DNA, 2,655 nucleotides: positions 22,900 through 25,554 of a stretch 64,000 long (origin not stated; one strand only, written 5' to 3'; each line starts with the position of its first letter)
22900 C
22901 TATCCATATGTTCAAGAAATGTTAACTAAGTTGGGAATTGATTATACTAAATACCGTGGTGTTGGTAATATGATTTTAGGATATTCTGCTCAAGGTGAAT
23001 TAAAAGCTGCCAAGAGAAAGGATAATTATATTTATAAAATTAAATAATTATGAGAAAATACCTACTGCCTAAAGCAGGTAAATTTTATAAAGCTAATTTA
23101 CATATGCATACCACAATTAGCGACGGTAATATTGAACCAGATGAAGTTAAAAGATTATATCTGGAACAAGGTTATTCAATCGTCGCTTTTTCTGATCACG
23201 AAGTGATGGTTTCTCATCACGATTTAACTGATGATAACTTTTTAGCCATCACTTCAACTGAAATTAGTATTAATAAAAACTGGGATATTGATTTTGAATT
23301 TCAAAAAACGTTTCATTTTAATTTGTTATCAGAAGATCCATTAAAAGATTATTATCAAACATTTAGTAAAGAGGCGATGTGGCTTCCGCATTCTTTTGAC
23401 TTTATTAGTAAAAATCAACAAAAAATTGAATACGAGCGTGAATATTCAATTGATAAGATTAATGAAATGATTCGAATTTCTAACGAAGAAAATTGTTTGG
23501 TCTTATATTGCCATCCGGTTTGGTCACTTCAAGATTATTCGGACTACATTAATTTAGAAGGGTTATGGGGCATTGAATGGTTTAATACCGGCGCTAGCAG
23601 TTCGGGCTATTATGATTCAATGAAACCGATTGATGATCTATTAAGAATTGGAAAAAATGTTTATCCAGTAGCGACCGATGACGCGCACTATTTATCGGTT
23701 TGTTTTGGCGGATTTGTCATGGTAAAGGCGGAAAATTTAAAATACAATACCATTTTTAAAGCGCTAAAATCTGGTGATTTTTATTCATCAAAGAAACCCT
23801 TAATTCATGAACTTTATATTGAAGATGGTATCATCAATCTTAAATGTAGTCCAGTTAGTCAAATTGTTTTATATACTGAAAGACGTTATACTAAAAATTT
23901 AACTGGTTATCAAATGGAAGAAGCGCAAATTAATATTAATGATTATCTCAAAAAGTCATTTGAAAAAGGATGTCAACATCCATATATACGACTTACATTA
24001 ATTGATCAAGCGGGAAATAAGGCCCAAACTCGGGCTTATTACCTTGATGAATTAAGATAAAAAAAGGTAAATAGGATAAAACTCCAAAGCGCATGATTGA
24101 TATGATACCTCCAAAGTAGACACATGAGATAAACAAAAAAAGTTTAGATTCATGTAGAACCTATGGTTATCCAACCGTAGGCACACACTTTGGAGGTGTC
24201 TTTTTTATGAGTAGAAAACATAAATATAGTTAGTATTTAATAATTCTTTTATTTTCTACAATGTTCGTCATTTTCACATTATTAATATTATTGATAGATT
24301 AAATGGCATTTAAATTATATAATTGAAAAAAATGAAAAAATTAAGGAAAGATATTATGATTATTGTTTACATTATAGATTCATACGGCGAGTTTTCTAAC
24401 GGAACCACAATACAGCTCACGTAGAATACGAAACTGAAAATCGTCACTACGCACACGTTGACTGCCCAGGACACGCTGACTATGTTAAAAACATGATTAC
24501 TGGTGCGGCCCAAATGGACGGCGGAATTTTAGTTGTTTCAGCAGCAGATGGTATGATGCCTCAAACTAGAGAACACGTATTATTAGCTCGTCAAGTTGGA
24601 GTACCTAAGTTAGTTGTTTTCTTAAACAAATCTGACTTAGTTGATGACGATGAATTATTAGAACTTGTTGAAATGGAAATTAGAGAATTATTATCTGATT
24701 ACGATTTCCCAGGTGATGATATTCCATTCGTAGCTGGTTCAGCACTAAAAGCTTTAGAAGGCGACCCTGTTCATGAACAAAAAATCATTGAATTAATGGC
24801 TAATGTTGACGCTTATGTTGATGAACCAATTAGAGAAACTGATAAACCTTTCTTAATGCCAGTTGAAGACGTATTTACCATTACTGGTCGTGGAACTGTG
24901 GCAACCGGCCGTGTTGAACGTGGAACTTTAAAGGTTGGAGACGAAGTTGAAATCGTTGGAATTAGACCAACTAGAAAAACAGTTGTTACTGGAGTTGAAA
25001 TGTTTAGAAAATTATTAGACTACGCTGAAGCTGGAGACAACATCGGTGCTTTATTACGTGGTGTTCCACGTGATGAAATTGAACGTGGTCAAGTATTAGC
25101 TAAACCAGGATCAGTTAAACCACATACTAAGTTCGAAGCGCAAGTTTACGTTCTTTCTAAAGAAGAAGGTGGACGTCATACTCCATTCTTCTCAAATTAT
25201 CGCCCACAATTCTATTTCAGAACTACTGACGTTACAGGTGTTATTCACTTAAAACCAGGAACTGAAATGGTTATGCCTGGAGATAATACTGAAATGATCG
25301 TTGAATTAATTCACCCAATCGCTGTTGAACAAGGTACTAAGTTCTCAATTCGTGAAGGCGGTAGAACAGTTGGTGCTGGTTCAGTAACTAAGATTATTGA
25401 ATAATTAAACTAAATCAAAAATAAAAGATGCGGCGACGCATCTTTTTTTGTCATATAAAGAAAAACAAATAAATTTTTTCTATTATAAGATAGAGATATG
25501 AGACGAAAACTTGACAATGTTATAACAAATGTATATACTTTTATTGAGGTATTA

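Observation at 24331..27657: Mosaic block of tuf and fusA fragments sits inside the 5' end of the glycosyltransferase gene, with three microhomology junctions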

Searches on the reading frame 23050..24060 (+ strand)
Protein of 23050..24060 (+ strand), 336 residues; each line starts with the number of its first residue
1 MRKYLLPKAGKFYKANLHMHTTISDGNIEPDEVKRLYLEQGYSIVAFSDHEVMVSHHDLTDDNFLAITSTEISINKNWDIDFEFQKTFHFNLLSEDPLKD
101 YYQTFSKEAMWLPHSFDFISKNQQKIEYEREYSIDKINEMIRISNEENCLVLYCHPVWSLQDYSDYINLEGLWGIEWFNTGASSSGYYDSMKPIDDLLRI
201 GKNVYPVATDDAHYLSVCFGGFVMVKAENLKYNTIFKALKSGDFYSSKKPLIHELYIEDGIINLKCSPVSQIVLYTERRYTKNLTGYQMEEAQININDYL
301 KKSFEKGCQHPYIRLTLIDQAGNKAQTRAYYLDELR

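Call 7: find_encoding_contigs(protein=window:23050-24060:+, flank=10000, max_places=10)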
Protein window:23050-24060:+ (336 aa): 2 contigs read that carry it; 2 places shown.
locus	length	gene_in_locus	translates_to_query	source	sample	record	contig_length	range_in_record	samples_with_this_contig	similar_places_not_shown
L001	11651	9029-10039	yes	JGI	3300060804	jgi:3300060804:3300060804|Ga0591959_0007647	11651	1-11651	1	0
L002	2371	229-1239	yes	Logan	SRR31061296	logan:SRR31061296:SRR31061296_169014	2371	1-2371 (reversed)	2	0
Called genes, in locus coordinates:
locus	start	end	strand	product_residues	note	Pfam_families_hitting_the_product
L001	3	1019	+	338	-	?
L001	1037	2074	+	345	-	PF00528:BPD_transp_1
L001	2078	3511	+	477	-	PF01547:SBP_bac_1, PF13416:SBP_bac_8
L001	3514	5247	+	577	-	PF01408:GFO_IDH_MocA, PF22725:GFO_IDH_MocA_C3 (faint), PF02894:GFO_IDH_MocA_C, PF00294:PfkB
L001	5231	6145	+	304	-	PF04227:Indigoidine_A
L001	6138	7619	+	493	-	PF01276:OKR_DC_1, PF00155:Aminotran_1_2, PF00266:Aminotran_5 (weak), PF01041:DegT_DnrJ_EryC1, PF03711:OKR_DC_1_C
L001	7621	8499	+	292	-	PF00491:Arginase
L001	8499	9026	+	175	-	PF14512:TM1586_NiRdase (weak), PF00881:Nitroreductase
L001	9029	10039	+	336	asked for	PF02811:PHP (faint)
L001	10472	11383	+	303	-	PF00009:GTP_EFTU, PF03144:GTP_EFTU_D2, PF03143:GTP_EFTU_D3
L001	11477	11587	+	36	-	-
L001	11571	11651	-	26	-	?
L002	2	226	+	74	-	?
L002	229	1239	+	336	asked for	PF02811:PHP (faint)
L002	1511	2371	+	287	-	?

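Call 14: find_related_loci(query=window:23050-24060:+, collection=genome_contigs, flank=10000)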
Query window:23050-24060:+ (336 aa) in genome_contigs; peptide patterns used: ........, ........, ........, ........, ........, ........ (x = any residue, [..] = any of these).
109 stretches matched a pattern; 38 encode a relative of the query (tblastn E <= 1e-3); 38 distinct loci.
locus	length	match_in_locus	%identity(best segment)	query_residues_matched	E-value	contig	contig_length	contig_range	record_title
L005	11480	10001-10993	67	1-331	8e-159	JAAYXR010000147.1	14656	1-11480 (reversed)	MAG: Acholeplasmataceae bacterium isolate AS06rmzACSIP_177 564930_AS06, whole genome shotgun sequence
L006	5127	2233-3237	56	1-335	4e-129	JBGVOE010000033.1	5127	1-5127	MAG: Anaeroplasmataceae bacterium isolate fecal_MAG_218 fecal_MAG_218_contig_0033, whole genome shotgun sequence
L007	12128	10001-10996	57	4-335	2e-126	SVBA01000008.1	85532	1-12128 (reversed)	MAG: Erysipelotrichaceae bacterium isolate SIG216 NODE_82_length_85532_cov_42.100848, whole genome shotgun sequence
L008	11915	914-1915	55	1-335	1e-125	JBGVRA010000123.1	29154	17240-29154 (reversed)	MAG: Anaeroplasmataceae bacterium isolate fecal_MAG_151 fecal_MAG_151_contig_0123, whole genome shotgun sequence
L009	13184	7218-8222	55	1-335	2e-123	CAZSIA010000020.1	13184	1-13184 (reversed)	MAG TPA_asm: uncultured Anaeroplasmataceae bacterium isolate SRP315200_co1_661 genome assembly, contig: NODE_9961_length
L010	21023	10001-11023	49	1-334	5e-112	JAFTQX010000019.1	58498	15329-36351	MAG: Clostridia bacterium isolate RGIG4068 Roe_deer_Cecum.Co__c739889, whole genome shotgun sequence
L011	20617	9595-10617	49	1-334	5e-111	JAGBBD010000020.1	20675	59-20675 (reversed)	MAG: Oscillospiraceae bacterium isolate RGIG8958 Water_deer_Rectum-1__c142813, whole genome shotgun sequence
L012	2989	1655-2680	50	1-336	3e-113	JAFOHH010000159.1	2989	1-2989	MAG: Clostridia bacterium isolate RGIG467 Dairy_cattle_Colon.Co__c2900324, whole genome shotgun sequence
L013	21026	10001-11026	49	1-336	4e-109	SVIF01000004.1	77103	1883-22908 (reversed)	MAG: Clostridiales bacterium isolate SIG402 NODE_8043_length_77103_cov_1.800496, whole genome shotgun sequence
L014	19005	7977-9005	52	1-335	9e-114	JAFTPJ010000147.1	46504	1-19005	MAG: Clostridia bacterium isolate RGIG4028 Roe_deer_Cecum-5__c527312, whole genome shotgun sequence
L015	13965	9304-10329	49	1-336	7e-109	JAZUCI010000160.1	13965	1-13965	MAG: Christensenellaceae bacterium isolate T1900045314_YK20190003.MAGScoT_cleanbin_000020 SGB_6271_k141_1008411, whole g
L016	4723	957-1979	48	1-334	4e-109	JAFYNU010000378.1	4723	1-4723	MAG: Clostridia bacterium isolate RGIG7259 Water_buffalos_Cecum-4__c606513, whole genome shotgun sequence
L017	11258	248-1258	49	1-330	6e-108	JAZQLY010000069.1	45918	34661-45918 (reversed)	MAG: Eubacteriales bacterium isolate T1900044607_TS20190073.MAGScoT_cleanbin_000047 SGB_764_k141_2802457, whole genome s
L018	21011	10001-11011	49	1-330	6e-108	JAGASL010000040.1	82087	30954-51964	MAG: Clostridia bacterium isolate RGIG8732 Water_deer_Colon-4__c208774, whole genome shotgun sequence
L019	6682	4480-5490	48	1-330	1e-106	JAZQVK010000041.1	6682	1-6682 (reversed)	MAG: Eubacteriales bacterium isolate T1900045170_TC20190164.MAGScoT_cleanbin_000022 SGB_5181_k141_1344208, whole genome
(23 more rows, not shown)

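Call 15: find_related_loci(query=window:23050-24060:+, collection=metagenome_contigs, flank=10000)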
Query window:23050-24060:+ (336 aa) in metagenome_contigs; peptide patterns used: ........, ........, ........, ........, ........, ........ (x = any residue, [..] = any of these).
317 stretches matched a pattern; 16 encode a relative of the query (tblastn E <= 1e-3); 16 distinct loci.
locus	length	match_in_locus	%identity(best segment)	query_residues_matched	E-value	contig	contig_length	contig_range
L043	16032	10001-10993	66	1-331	1e-157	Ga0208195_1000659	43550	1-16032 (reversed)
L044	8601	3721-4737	58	1-336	3e-135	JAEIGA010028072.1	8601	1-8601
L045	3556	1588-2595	56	1-336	4e-138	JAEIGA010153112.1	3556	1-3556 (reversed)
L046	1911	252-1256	57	1-335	1e-140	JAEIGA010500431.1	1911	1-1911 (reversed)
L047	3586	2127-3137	56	1-335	7e-135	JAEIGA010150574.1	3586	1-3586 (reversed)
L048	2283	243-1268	46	1-335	5e-109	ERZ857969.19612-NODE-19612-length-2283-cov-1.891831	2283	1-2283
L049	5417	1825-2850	46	1-335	2e-103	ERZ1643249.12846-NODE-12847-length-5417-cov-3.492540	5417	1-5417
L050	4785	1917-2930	46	1-336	1e-99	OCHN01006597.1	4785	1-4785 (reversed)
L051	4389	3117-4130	46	1-336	1e-98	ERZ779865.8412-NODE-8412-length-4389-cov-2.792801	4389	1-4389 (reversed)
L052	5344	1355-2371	46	1-335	2e-95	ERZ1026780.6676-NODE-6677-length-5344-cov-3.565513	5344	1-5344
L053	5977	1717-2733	45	1-335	3e-95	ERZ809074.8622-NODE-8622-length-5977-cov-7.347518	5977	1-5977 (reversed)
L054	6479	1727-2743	45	1-335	4e-94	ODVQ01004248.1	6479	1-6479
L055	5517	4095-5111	44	1-335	9e-93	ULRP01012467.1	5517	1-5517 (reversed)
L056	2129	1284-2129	49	1-280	1e-92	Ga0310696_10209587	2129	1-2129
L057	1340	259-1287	41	1-332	4e-91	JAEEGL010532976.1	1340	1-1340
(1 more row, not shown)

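Call 36: search_protein_families(library=pfam, proteins=[window:23050-24060:+], max_evalue=0.00001)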
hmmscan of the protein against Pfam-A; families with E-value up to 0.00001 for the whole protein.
window:23050-24060:+ (336 aa): 1 family
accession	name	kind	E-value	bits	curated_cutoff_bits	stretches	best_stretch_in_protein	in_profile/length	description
PF02811.25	PHP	-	8.1e-06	26.7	26.4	0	17-92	2-77/164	PHP domain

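Call 48: search_protein_families(library=ncbifam, proteins=[window:23050-24060:+], max_evalue=0.00001)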
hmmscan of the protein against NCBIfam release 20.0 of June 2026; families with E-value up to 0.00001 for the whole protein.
window:23050-24060:+ (336 aa): 1 family
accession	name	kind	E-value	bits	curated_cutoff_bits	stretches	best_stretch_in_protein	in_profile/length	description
NF038032.1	CehA_McbA_metalo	domain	4.1e-13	49.4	80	1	11-264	1-228/315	CehA/McbA family metallohydrolase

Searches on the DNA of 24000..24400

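Call 57: search_rna_families(source=window, start=24000, end=24400, threshold=evalue, max_evalue=1)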
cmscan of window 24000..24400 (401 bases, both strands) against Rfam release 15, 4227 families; matches with E-value up to 1: 3.
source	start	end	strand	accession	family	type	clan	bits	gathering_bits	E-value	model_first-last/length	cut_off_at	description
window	24148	24259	-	RF01504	Afu_254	Gene; sRNA;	-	21.9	60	0.2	1-158/158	no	A. fumigatus sRNA Afu_254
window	24107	24198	-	RF00799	mir-354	Gene; miRNA;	-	18.9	50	0.18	1-109/109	no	mir-354 microRNA precursor family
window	24078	24204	-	RF02516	MIR393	Gene; miRNA;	-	16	60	0.99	1-126/126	no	mir-393 microRNA precursor family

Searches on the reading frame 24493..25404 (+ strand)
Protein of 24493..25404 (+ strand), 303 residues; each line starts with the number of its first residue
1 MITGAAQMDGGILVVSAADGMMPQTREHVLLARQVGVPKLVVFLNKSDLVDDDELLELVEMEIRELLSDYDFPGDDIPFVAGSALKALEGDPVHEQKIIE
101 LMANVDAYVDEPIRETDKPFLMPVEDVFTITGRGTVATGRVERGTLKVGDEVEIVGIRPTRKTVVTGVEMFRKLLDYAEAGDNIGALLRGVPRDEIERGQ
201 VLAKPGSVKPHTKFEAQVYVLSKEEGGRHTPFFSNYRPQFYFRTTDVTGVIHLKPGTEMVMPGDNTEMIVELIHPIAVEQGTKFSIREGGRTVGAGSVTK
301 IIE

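Call 24: find_encoding_contigs(protein=window:24493-25404:+, flank=10000, max_places=10)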
Protein window:24493-25404:+ (303 aa): 2 contigs read that carry it; 2 places shown.
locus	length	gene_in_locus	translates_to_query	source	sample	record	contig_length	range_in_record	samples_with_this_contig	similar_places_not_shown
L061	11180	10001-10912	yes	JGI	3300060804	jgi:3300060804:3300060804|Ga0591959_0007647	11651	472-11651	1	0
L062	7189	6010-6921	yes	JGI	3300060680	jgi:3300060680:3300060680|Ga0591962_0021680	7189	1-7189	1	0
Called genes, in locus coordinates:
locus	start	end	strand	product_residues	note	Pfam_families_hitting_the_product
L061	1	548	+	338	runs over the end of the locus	?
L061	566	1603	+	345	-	PF00528:BPD_transp_1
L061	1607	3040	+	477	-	PF01547:SBP_bac_1, PF13416:SBP_bac_8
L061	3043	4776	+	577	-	PF01408:GFO_IDH_MocA, PF22725:GFO_IDH_MocA_C3 (faint), PF02894:GFO_IDH_MocA_C, PF00294:PfkB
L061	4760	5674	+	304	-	PF04227:Indigoidine_A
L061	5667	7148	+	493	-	PF01276:OKR_DC_1, PF00155:Aminotran_1_2, PF00266:Aminotran_5 (weak), PF01041:DegT_DnrJ_EryC1, PF03711:OKR_DC_1_C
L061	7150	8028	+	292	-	PF00491:Arginase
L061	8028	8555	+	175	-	PF14512:TM1586_NiRdase (weak), PF00881:Nitroreductase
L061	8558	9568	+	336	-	PF02811:PHP (faint)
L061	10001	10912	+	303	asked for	PF00009:GTP_EFTU, PF03144:GTP_EFTU_D2, PF03143:GTP_EFTU_D3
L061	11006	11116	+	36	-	-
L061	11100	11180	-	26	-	?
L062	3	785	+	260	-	?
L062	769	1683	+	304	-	PF04227:Indigoidine_A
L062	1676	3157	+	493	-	PF01276:OKR_DC_1, PF00155:Aminotran_1_2, PF00266:Aminotran_5 (weak), PF01041:DegT_DnrJ_EryC1, PF03711:OKR_DC_1_C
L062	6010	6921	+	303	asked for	PF00009:GTP_EFTU, PF03144:GTP_EFTU_D2, PF03143:GTP_EFTU_D3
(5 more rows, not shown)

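Call 36: search_protein_families(library=pfam, proteins=[window:24493-25404:+], max_evalue=0.00001)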
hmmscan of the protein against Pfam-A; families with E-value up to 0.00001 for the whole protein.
window:24493-25404:+ (303 aa): 3 families
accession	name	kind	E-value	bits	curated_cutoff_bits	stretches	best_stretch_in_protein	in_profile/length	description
PF03143.23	GTP_EFTU_D3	-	1.8e-40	138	27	1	207-301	1-105/106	Elongation factor Tu C-terminal domain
PF00009.33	GTP_EFTU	-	3.3e-25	89.2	26.5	1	1-109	86-186/188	Elongation factor Tu GTP binding domain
PF03144.31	GTP_EFTU_D2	-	6.6e-22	78.2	30.3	1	134-203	1-73/73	Elongation factor Tu domain 2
